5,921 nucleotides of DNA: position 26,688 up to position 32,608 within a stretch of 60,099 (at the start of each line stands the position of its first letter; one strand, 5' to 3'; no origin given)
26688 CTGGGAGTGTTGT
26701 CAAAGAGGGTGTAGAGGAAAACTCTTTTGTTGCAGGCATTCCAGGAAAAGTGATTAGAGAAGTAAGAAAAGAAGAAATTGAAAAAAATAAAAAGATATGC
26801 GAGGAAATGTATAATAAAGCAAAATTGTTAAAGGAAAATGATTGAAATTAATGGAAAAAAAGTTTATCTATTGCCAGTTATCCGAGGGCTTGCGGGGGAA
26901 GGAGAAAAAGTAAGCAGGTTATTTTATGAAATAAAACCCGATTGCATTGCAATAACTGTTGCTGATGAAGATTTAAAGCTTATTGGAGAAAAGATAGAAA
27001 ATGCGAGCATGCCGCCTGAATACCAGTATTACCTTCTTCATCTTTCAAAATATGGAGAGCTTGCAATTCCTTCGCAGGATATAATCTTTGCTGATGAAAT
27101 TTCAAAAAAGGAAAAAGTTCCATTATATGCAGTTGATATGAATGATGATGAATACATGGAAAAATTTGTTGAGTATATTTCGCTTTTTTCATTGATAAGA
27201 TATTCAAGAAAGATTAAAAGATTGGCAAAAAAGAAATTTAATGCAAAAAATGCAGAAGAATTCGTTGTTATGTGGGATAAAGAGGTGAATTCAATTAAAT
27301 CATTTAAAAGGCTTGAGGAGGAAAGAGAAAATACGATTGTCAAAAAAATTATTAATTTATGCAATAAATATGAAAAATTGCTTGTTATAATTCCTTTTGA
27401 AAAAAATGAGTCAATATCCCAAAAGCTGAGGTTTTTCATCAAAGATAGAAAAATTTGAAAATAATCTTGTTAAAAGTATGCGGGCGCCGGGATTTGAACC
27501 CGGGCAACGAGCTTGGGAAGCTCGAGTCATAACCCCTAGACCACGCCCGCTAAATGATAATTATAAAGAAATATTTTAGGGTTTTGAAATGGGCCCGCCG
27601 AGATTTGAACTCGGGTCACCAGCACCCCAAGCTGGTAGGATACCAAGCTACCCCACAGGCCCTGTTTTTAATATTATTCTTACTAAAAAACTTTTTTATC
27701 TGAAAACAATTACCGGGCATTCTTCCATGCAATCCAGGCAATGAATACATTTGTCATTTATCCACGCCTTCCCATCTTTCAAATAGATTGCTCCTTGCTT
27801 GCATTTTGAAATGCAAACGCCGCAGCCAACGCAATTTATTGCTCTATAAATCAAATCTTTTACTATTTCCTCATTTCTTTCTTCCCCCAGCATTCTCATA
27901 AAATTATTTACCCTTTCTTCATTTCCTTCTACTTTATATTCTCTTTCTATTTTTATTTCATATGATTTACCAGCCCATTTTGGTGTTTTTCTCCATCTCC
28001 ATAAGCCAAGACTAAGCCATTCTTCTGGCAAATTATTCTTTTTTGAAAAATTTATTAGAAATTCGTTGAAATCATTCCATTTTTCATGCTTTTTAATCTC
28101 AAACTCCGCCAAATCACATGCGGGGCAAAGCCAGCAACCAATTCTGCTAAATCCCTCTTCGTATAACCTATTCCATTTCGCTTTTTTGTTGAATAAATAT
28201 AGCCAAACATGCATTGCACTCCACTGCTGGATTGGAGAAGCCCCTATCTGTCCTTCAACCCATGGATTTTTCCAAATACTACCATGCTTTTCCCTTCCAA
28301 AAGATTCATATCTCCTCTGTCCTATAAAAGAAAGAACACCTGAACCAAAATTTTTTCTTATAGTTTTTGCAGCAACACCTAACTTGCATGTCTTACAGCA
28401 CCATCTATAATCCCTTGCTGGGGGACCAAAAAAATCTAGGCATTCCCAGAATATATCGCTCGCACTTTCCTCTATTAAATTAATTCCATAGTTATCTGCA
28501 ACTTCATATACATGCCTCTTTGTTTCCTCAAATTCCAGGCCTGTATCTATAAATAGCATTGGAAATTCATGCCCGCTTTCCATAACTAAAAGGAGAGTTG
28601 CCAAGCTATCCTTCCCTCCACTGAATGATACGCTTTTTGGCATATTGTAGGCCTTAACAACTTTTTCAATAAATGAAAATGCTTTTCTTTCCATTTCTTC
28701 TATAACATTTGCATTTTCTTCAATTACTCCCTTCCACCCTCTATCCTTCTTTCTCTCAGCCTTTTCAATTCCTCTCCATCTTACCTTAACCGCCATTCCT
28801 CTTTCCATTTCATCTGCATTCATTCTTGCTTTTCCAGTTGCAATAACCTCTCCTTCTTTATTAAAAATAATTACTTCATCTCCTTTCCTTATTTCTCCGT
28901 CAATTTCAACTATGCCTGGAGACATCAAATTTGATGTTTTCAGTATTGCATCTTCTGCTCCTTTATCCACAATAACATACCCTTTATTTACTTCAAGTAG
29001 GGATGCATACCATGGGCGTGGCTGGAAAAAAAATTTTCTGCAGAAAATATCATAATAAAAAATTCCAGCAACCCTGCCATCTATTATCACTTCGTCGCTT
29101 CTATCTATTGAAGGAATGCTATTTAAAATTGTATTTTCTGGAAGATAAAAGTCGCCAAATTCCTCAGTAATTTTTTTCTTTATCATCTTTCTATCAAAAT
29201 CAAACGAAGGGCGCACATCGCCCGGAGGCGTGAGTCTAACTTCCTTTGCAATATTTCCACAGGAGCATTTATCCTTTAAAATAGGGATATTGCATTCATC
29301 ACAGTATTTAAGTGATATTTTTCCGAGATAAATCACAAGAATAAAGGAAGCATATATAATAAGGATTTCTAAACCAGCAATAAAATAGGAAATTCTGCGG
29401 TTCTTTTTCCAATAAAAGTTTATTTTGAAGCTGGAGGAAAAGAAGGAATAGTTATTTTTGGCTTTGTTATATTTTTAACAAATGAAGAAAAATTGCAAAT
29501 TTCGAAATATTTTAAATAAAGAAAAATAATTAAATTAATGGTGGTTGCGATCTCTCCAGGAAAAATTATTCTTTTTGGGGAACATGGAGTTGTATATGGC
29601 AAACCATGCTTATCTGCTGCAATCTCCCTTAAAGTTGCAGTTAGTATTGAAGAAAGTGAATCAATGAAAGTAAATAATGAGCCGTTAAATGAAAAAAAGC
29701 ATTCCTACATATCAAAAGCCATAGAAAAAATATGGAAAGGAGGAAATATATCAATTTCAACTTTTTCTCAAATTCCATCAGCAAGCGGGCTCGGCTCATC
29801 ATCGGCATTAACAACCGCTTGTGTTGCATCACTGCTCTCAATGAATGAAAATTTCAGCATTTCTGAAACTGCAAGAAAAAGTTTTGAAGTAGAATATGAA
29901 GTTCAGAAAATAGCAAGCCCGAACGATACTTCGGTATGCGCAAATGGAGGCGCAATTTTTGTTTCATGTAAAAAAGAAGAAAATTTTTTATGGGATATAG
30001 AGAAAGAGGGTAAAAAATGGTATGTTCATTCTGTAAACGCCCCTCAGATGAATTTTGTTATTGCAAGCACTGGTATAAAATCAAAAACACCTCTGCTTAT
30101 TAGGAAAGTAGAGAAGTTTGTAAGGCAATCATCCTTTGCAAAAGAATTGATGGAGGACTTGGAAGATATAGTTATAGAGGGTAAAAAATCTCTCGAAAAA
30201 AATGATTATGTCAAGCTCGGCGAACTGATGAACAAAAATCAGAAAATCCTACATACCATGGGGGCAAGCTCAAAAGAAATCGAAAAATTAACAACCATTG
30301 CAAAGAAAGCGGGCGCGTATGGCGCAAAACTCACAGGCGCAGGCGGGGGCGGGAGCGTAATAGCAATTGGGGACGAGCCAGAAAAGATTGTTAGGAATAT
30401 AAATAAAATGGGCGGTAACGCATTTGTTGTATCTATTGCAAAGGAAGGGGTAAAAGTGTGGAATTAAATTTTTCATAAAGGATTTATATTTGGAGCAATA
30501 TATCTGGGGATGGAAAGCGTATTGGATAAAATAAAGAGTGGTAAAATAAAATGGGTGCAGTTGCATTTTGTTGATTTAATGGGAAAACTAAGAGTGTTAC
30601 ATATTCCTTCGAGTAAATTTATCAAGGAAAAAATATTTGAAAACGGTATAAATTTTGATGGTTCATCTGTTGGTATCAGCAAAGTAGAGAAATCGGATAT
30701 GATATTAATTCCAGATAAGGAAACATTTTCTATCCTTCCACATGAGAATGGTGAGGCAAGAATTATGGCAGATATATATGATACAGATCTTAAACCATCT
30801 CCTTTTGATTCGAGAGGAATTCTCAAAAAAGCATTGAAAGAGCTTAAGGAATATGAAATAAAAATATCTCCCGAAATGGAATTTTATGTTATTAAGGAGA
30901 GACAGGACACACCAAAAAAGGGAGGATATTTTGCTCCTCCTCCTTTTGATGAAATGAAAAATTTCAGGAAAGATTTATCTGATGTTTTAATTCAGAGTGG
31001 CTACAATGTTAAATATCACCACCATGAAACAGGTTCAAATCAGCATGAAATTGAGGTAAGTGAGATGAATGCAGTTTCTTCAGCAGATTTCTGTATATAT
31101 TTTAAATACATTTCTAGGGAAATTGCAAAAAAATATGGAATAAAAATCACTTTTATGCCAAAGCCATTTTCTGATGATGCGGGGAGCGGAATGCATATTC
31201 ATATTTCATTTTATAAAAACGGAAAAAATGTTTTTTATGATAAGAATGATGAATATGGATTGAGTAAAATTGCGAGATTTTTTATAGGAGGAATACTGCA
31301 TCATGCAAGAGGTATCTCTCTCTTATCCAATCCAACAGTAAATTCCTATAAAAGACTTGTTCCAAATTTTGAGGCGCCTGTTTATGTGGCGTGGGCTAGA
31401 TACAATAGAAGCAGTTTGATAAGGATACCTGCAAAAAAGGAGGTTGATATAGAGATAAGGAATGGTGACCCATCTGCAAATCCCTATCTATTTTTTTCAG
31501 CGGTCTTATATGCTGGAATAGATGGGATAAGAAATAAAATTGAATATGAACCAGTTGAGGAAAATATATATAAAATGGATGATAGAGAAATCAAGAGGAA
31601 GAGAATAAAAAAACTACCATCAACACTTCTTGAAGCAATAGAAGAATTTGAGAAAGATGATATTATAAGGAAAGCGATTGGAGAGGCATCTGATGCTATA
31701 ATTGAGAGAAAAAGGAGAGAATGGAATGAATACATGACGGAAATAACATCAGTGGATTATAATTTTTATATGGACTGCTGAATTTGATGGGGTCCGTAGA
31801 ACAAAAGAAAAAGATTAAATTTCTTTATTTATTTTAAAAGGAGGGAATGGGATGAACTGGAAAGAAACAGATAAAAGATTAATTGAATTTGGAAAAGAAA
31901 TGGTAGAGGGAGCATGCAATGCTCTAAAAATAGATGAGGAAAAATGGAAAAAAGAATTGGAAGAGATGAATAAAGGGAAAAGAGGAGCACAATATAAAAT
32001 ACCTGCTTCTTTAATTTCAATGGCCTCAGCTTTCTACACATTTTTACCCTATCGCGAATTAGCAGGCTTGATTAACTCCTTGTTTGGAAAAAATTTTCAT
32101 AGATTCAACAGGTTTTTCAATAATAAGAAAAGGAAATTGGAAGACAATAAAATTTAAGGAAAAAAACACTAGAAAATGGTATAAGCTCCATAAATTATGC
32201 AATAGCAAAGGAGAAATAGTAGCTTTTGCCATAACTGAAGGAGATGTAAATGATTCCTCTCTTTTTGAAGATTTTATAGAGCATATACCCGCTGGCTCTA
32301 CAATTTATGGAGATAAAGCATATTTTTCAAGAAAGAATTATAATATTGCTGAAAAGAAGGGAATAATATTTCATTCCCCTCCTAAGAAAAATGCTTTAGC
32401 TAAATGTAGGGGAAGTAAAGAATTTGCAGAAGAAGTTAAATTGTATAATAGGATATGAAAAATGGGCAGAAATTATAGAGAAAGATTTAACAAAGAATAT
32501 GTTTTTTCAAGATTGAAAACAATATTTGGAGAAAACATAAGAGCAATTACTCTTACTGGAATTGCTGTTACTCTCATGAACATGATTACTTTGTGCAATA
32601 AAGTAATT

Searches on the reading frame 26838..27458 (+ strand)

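Call 12: search_protein_families(library=pfam, proteins=[window:26838-27458:+], max_evalue=0.001)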
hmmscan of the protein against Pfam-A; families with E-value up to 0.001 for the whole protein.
window:26838-27458:+ (206 aa): 0 families

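Call 48: search_protein_families(library=ncbifam, proteins=[window:26838-27458:+], max_evalue=1)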
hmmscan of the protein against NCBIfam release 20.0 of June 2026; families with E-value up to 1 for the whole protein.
window:26838-27458:+ (206 aa): 1 family
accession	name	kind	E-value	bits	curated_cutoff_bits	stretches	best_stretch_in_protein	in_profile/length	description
TIGR00261.1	traB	subfamily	0.082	11.8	178.35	1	78-200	89-217/380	TraB family protein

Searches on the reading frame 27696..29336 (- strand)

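Call 12: search_protein_families(library=pfam, proteins=[window:27696-29336:-], max_evalue=0.001)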
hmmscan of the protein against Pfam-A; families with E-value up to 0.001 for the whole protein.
window:27696-29336:- (546 aa): 8 families
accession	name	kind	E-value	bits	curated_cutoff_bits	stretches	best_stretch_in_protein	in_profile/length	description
PF01507.26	PAPS_reduct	-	3.6e-43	148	22.5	1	236-406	4-174/175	Phosphoadenosine phosphosulfate reductase domain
PF01472.26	PUA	-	1.4e-21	76.6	24.8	1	119-186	1-71/74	PUA domain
PF13187.11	Fer4_9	-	4.5e-06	27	27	1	501-541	1-48/52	4Fe-4S dicluster domain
PF12838.12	Fer4_7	-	2.5e-05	25.1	27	1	501-542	1-50/52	4Fe-4S dicluster domain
PF13237.11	Fer4_10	-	2.9e-05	24.4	25.5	1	498-541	5-53/53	4Fe-4S dicluster domain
PF12837.12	Fer4_6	-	0.00023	21.4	25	1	525-544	4-23/24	4Fe-4S binding domain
PF14697.11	Fer4_21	-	0.00035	21.1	35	1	501-542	7-53/59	4Fe-4S dicluster domain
PF03657.19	UPF0113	-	0.00083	20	23.8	0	120-176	1-54/73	UPF0113 PUA domain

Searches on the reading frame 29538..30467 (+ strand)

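Call 12: search_protein_families(library=pfam, proteins=[window:29538-30467:+], max_evalue=0.001)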
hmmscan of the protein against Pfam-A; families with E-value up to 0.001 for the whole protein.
window:29538-30467:+ (309 aa): 2 families
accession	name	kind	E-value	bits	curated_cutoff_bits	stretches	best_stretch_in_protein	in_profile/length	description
PF08544.19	GHMP_kinases_C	-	1.1e-14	55.1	21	1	217-292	3-83/85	GHMP kinases C terminal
PF00288.32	GHMP_kinases_N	-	8.7e-11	42.3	22.3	1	57-138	2-87/87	GHMP kinases N terminal domain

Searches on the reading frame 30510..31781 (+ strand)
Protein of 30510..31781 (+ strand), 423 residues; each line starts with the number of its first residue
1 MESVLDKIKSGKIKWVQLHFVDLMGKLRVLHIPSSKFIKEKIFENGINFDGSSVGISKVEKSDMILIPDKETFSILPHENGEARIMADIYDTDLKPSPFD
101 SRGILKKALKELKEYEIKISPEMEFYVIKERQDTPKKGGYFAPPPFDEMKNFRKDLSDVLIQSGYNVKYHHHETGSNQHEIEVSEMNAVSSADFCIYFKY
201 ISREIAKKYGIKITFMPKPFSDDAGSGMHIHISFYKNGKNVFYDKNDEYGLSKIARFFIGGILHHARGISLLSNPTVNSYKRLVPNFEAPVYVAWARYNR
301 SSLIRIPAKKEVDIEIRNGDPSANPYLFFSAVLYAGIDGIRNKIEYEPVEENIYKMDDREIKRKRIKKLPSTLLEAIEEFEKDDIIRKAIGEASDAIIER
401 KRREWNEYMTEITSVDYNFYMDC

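Call 12: search_protein_families(library=pfam, proteins=[window:30510-31781:+], max_evalue=0.001)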
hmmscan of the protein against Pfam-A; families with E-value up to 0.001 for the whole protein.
window:30510-31781:+ (423 aa): 2 families
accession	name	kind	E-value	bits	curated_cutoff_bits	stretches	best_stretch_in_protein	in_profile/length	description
PF00120.29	Gln-synt_C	-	4.2e-108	361.9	24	1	100-420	3-344/344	Glutamine synthetase, catalytic domain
PF03951.24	Gln-synt_N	-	1.2e-23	82.9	33.4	1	12-91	1-81/82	Glutamine synthetase, beta-Grasp domain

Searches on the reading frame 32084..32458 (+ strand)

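Call 12: search_protein_families(library=pfam, proteins=[window:32084-32458:+], max_evalue=0.001)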
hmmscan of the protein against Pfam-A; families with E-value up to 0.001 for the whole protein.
window:32084-32458:+ (124 aa): 2 families
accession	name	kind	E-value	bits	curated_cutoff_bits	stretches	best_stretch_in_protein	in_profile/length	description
PF01609.27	DDE_Tnp_1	-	4.7e-18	66.1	23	1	3-104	6-110/200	Transposase DDE domain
PF13612.12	DDE_Tnp_1_3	-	3.2e-11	43.9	27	1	20-104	30-115/155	Transposase DDE domain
